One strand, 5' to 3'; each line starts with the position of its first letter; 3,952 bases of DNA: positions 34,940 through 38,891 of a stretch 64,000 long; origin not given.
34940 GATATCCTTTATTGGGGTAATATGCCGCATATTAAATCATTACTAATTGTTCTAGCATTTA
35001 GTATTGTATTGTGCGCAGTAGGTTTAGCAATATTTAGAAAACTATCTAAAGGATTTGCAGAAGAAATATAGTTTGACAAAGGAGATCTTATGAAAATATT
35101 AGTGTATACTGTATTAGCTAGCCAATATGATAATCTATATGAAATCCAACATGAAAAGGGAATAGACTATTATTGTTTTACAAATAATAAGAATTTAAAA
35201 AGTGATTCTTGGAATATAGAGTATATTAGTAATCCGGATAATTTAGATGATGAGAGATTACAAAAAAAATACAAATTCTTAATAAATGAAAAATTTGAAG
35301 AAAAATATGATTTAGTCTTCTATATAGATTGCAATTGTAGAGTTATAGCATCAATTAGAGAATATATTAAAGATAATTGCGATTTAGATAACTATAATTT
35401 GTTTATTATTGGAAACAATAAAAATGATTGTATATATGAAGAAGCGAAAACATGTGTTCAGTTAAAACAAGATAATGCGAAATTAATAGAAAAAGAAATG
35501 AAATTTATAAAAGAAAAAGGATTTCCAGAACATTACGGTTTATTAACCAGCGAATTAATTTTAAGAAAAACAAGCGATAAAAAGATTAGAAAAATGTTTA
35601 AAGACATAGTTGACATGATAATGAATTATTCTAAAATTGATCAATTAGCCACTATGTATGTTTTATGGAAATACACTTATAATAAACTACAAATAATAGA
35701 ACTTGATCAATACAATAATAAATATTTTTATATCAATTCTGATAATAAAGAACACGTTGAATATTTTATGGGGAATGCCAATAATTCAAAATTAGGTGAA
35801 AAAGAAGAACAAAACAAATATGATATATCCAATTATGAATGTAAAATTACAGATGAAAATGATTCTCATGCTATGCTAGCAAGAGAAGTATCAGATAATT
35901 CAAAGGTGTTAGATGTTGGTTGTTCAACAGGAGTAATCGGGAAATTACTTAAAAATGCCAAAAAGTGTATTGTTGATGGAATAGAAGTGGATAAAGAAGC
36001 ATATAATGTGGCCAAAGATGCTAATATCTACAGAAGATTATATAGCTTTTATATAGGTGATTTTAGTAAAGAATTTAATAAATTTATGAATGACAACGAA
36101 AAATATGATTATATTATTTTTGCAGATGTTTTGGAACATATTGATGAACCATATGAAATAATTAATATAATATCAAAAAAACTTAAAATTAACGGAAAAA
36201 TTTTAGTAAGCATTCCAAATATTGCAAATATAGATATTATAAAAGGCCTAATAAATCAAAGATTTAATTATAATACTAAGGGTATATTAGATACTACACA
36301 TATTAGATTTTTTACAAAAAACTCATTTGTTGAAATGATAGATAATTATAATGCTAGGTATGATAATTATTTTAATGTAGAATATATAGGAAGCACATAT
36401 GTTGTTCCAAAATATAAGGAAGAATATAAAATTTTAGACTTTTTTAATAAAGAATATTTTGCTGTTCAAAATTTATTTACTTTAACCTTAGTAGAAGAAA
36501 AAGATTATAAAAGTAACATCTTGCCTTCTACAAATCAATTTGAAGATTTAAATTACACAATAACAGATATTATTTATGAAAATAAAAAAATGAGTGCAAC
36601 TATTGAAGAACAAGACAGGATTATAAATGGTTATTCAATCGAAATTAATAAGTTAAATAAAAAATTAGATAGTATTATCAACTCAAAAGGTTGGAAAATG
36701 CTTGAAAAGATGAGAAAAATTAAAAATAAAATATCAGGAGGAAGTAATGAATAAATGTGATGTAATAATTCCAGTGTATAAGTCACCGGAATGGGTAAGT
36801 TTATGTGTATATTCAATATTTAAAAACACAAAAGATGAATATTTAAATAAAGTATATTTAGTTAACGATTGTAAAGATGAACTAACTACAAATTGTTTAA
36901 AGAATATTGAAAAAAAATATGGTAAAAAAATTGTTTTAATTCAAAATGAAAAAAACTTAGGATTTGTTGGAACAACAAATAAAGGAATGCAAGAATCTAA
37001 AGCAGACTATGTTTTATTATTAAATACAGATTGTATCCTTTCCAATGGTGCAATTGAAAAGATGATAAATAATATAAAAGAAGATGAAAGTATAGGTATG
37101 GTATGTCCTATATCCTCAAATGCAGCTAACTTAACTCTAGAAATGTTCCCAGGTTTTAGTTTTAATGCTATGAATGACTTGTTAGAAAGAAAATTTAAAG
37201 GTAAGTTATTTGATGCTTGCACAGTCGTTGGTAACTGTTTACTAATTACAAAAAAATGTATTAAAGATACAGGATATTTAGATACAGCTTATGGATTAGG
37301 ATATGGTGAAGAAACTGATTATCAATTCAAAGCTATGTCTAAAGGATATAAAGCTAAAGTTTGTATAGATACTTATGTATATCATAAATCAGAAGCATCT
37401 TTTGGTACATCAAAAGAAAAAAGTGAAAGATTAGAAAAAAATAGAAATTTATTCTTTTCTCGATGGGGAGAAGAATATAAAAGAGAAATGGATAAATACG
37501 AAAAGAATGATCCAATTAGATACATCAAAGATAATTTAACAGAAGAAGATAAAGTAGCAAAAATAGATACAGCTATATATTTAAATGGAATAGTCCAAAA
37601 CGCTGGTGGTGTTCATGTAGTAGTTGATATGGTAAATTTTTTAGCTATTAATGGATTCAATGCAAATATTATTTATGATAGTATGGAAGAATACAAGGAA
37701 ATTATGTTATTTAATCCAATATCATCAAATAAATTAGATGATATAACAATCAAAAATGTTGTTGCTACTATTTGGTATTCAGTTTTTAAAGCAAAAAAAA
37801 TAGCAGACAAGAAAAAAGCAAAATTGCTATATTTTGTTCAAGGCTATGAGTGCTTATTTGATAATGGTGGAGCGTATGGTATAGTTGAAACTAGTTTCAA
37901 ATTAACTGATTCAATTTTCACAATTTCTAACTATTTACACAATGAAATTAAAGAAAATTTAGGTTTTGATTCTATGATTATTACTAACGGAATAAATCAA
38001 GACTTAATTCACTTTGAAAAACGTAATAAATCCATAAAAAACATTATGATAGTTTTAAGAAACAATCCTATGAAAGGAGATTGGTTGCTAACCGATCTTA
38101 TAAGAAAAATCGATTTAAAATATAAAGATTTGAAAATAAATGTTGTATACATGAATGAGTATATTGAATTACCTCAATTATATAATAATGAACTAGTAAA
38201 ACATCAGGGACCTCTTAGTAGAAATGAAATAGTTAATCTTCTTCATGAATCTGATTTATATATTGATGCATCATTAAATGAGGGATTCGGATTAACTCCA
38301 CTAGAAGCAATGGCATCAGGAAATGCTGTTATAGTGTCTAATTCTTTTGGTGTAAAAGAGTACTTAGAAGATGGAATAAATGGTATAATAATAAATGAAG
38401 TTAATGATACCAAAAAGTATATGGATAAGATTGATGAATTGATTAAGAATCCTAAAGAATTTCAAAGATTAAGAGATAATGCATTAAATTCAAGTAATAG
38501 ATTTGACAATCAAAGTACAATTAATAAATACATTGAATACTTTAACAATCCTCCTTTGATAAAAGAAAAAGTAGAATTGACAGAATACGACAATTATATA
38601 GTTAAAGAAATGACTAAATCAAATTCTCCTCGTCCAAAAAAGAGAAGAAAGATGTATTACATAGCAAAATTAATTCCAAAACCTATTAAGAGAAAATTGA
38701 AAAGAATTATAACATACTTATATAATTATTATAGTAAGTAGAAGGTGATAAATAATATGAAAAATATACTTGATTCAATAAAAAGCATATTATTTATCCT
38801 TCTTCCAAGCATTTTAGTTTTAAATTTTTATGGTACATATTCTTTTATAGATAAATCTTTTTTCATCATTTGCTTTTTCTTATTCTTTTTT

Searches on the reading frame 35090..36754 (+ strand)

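Call 25: search_protein_families(library=ncbifam, proteins=[window:35090-36754:+], max_evalue=1e-10)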
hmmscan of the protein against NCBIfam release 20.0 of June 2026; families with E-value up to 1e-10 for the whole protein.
window:35090-36754:+ (554 aa): 2 families
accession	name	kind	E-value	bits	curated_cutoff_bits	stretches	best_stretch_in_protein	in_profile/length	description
TIGR02081.1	metW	equivalog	1.7e-13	50.6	189.5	1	261-430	5-168/194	methionine biosynthesis protein MetW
TIGR01983.1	UbiG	equivalog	5.1e-13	48.8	102.95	1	261-377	45-155/228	bifunctional 2-polyprenyl-6-hydroxyphenol methylase/3-demethylubiquinol 3-O-methyltransferase UbiG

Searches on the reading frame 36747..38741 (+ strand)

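Call 25: search_protein_families(library=ncbifam, proteins=[window:36747-38741:+], max_evalue=1e-10)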
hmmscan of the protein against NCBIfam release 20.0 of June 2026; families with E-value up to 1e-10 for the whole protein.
window:36747-38741:+ (664 aa): 7 families
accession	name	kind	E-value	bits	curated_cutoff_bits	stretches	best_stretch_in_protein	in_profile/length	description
TIGR03999.1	thiol_BshA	equivalog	1.9e-17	63.3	273.7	1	492-600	263-371/375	N-acetyl-alpha-D-glucosaminyl L-malate synthase BshA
NF047880.1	glyco_SdgA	exception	1.1e-14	53.9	800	1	411-596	296-484/488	serine-aspartate repeat adhesin O-glycosyltransferase SdgA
TIGR03449.1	mycothiol_MshA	equivalog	2.7e-13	49.6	462.5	1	480-599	282-400/406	D-inositol-3-phosphate glycosyltransferase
NF041876.1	EPS_EpsE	equivalog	5.3e-13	49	400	1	481-579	275-372/389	exopolysaccharide biosynthesis GT4 family glycosyltransferase EpsE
TIGR04047.1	MSMEG_0565_glyc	hypoth_equivalog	5.5e-13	48.7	259.85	0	484-597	259-369/373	MSMEG_0565 family glycosyltransferase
NF046085.1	XrtY_assoc_Gly1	equivalog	9.7e-12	44.4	400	1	390-600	184-382/387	XrtY-associated glycosyltransferase XYAG1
TIGR03088.1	stp2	hypoth_equivalog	1.1e-11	44.4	409.05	1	491-600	262-371/374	TIGR03088 family PEP-CTERM/XrtA system glycosyltransferase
